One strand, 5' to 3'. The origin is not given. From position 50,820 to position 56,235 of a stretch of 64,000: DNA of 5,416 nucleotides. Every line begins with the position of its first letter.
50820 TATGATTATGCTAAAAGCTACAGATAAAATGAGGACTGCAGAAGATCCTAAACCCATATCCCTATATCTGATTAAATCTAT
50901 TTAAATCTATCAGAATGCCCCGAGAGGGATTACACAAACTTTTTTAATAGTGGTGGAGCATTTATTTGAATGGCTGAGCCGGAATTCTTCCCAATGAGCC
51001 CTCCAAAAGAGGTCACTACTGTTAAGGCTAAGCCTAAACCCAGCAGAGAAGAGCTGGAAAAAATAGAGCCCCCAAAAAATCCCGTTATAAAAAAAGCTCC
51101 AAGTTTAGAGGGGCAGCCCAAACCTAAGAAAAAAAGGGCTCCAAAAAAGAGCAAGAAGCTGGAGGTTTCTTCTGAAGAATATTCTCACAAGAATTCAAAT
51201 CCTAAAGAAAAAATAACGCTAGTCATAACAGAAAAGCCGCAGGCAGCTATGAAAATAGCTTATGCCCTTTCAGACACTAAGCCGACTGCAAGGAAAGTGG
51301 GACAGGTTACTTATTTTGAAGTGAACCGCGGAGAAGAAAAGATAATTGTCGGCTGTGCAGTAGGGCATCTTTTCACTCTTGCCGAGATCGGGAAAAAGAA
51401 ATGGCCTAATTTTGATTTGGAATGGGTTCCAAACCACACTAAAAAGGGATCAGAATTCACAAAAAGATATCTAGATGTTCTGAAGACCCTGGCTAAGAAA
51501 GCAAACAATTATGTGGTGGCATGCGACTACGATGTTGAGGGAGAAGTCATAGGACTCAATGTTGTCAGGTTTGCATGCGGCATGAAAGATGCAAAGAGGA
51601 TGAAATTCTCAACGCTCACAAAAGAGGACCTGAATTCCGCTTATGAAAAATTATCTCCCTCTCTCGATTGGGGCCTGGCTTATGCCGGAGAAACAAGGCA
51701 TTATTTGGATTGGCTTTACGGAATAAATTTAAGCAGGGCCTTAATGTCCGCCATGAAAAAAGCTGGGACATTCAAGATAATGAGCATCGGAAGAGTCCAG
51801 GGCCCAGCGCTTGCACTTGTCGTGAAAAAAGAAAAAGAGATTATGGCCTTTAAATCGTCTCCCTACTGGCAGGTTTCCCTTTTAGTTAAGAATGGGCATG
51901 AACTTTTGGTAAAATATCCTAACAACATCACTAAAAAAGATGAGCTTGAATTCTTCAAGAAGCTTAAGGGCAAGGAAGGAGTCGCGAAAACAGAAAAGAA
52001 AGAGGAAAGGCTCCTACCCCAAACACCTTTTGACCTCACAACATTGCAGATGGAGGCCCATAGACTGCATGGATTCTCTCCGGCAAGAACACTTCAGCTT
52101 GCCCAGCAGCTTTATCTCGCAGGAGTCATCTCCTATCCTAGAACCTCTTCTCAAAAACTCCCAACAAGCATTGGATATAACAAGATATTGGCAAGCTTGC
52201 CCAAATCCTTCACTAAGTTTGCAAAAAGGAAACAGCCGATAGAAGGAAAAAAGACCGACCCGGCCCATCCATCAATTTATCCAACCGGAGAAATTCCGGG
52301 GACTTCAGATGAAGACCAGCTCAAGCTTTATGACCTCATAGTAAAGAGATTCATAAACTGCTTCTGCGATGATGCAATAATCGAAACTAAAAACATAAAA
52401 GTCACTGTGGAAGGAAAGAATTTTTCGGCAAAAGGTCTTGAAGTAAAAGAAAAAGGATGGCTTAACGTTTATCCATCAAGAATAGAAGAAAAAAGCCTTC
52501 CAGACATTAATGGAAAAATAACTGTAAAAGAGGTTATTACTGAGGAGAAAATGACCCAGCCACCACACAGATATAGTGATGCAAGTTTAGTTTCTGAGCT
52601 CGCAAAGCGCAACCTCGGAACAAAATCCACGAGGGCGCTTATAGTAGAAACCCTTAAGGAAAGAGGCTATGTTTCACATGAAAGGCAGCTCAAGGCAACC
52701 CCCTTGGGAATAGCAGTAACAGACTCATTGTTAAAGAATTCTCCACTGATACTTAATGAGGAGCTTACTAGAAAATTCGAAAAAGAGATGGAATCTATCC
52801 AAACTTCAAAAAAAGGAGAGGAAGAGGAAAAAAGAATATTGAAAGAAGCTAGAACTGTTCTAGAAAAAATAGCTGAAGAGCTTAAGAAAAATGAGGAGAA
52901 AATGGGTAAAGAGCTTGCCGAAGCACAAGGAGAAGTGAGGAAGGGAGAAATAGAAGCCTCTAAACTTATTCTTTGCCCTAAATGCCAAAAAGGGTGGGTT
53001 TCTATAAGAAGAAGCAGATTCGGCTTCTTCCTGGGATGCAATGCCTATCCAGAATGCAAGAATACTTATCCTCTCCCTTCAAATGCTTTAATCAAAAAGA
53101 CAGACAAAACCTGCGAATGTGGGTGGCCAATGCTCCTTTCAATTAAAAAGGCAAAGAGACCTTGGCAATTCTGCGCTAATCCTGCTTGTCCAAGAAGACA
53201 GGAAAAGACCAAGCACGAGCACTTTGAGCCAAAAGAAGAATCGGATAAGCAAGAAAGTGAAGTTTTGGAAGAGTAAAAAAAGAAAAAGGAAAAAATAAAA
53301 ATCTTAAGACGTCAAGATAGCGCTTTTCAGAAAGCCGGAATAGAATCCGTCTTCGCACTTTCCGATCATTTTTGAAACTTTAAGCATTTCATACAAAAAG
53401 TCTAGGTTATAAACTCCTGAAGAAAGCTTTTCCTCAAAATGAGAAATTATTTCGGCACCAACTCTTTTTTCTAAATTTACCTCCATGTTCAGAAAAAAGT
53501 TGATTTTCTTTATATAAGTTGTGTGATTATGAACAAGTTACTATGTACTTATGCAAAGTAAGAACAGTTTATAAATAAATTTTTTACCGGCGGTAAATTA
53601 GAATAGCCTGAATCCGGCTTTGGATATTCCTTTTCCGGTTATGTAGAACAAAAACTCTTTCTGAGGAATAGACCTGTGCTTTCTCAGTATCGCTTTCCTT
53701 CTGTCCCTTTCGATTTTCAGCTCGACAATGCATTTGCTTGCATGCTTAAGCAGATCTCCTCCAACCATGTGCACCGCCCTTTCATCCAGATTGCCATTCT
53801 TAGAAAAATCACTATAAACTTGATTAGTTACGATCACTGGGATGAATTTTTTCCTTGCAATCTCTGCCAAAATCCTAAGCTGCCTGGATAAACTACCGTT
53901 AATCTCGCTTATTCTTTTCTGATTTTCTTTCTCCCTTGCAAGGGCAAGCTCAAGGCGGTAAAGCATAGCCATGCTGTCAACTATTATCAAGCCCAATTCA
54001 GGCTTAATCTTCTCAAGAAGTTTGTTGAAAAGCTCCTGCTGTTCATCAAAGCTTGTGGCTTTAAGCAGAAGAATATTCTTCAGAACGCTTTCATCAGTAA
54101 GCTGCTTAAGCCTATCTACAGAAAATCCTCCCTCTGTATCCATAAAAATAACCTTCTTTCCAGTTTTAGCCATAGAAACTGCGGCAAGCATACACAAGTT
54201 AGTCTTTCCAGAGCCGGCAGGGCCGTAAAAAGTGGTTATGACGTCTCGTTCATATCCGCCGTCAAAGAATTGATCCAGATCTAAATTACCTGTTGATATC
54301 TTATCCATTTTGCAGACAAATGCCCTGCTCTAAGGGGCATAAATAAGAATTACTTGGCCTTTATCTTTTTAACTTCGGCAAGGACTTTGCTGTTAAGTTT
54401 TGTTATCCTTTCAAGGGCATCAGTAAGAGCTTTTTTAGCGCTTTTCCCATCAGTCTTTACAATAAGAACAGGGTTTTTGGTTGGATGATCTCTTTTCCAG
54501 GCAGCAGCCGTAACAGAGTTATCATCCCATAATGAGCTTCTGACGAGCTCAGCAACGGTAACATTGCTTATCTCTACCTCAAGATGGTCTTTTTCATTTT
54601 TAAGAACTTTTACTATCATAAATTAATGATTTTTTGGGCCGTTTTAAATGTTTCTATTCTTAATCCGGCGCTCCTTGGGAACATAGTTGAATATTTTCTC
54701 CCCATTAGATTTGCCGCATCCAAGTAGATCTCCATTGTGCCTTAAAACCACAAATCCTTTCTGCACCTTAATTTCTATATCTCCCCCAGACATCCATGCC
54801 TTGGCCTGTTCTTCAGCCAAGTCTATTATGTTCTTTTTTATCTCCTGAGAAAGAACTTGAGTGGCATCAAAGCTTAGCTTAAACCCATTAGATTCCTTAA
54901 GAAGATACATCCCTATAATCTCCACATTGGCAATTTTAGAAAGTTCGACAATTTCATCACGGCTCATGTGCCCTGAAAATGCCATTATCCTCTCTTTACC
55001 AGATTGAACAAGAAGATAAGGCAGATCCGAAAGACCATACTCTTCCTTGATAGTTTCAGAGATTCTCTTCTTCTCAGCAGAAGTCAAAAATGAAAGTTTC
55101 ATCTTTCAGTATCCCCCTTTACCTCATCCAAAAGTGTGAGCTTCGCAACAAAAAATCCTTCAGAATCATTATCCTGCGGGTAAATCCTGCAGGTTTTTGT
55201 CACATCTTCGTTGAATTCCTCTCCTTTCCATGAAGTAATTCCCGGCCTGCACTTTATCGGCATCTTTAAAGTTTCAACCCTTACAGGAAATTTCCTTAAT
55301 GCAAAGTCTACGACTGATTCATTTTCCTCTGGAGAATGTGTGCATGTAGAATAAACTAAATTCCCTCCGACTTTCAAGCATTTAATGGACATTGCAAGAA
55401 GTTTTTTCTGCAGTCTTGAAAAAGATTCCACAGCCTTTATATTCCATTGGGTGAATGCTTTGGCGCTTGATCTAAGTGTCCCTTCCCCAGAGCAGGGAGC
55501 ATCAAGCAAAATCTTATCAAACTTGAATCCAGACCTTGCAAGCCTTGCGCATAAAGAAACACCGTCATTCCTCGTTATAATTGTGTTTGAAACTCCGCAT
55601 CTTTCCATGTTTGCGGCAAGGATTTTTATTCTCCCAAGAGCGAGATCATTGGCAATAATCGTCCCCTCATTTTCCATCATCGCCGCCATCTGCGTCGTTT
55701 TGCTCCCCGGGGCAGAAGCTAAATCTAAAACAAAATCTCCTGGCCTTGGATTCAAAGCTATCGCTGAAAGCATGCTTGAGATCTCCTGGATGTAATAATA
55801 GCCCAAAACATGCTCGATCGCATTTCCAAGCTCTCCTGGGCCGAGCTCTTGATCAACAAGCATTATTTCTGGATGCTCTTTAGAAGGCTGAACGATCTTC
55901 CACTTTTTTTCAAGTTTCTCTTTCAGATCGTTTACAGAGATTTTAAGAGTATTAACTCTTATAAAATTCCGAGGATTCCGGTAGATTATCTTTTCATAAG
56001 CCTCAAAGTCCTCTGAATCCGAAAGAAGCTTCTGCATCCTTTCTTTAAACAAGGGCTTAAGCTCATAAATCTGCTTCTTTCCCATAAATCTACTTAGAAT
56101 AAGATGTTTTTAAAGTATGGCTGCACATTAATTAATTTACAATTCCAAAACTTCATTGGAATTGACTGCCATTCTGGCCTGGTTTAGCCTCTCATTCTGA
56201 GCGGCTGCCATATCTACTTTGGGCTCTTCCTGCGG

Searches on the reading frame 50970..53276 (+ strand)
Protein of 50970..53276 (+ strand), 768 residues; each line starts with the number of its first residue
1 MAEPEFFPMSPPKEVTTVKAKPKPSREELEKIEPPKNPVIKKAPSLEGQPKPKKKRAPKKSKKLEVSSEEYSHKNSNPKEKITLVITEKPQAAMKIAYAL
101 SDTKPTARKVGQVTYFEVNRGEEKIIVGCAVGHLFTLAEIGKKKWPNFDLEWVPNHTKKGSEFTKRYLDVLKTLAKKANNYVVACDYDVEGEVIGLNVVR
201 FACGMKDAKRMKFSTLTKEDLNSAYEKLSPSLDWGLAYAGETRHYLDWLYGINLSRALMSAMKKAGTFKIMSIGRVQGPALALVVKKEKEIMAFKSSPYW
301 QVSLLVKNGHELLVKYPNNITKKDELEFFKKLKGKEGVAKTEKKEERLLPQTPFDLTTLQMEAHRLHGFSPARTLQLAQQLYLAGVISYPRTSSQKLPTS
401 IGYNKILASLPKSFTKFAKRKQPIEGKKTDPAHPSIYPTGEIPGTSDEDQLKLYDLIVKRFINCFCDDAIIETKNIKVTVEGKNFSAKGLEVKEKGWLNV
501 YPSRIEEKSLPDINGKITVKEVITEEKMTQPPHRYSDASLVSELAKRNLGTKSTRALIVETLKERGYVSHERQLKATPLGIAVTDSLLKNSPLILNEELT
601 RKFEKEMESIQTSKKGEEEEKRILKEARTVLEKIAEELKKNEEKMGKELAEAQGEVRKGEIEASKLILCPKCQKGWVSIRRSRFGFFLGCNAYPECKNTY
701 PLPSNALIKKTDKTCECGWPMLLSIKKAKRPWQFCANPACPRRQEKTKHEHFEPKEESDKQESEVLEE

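Call 24: search_protein_families(library=pfam, proteins=[window:50970-53276:+], max_evalue=0.00001)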
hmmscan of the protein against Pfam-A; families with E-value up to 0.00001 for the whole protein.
window:50970-53276:+ (768 aa): 3 families
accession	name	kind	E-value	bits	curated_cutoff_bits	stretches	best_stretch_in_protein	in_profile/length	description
PF01131.25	Topoisom_bac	-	3.3e-109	366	35.1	1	233-618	3-407/411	DNA topoisomerase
PF01396.24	Zn_ribbon_Top1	-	1.1e-12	47.9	32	1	668-705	3-39/39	Topoisomerase DNA binding C4 zinc finger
PF01751.28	Toprim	-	1.3e-09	38.6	23.1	1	83-215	1-95/96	Toprim domain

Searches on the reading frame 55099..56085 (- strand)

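Call 62: search_protein_families(library=pfam, proteins=[window:55099-56085:-], max_evalue=0.00001)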
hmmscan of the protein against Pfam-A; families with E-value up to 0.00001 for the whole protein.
window:55099-56085:- (328 aa): 2 families
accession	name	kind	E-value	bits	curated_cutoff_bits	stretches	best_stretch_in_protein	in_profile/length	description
PF01189.24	Methyltr_RsmB-F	-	3.5e-51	174.1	27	1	108-316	1-198/199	16S rRNA methyltransferase RsmB/F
PF17125.10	Methyltr_RsmF_N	-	1.2e-10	42.1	34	1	12-101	4-85/86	N-terminal domain of 16S rRNA methyltransferase RsmF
